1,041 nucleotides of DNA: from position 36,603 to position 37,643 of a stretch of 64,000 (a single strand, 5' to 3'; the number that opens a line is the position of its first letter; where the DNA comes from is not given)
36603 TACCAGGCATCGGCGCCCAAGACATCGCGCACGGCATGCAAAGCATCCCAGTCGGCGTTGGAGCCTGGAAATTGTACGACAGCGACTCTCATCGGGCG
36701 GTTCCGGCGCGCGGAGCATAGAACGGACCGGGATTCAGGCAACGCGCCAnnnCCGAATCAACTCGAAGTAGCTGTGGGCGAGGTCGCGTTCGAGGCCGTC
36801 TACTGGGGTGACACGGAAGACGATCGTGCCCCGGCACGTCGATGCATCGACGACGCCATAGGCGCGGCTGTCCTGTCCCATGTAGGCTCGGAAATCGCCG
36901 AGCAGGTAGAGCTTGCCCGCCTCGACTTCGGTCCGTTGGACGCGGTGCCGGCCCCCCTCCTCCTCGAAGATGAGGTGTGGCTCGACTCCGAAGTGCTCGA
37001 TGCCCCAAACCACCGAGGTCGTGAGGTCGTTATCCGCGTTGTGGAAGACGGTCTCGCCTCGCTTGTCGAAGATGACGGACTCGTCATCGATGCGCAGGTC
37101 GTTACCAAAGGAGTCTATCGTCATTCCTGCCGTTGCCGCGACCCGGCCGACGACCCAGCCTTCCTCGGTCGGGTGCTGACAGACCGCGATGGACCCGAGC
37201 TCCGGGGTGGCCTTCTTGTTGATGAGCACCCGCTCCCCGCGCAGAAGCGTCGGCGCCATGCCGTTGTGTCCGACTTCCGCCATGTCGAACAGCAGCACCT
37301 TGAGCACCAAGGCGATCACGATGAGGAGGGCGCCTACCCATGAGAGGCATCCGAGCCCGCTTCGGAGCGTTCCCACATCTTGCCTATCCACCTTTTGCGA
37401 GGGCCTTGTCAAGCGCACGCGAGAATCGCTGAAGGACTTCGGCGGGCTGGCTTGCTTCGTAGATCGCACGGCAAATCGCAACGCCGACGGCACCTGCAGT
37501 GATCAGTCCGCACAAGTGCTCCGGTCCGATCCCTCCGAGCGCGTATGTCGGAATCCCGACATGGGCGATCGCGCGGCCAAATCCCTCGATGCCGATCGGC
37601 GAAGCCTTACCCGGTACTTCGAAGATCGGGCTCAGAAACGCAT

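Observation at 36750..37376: Catalytically dead signal peptidase I homologue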

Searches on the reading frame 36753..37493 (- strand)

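Call 4: search_protein_families(library=pfam, proteins=[window:36753-37493:-], max_evalue=1)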
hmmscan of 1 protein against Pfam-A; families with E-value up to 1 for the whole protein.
window:36753-37493:- (247 aa): 2 families
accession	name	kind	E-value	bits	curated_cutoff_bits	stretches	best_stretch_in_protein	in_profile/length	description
PF10502.14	Peptidase_S26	-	2.8e-16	60.3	22.9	1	55-228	9-167/168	Signal peptidase, peptidase S26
PF12481.13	DUF3700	-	0.16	11.9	27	1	139-167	135-163/228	Aluminium induced protein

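Call 5: search_protein_families(library=ncbifam, proteins=[window:36753-37493:-], max_evalue=1)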
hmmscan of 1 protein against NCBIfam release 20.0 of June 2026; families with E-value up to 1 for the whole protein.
window:36753-37493:- (247 aa): 3 families
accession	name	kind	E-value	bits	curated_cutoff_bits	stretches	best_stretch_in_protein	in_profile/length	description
TIGR02227.1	sigpep_I_bact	equivalog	1e-17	64.5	47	1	55-231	6-161/162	signal peptidase I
TIGR02754.1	sod_Ni_protease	equivalog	1.7e-06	28.4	63.25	1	74-121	3-55/90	nickel-type superoxide dismutase maturation protease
NF008114.0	PRK10861.1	equivalog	0.012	14.9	277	1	57-95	68-108/324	signal peptidase I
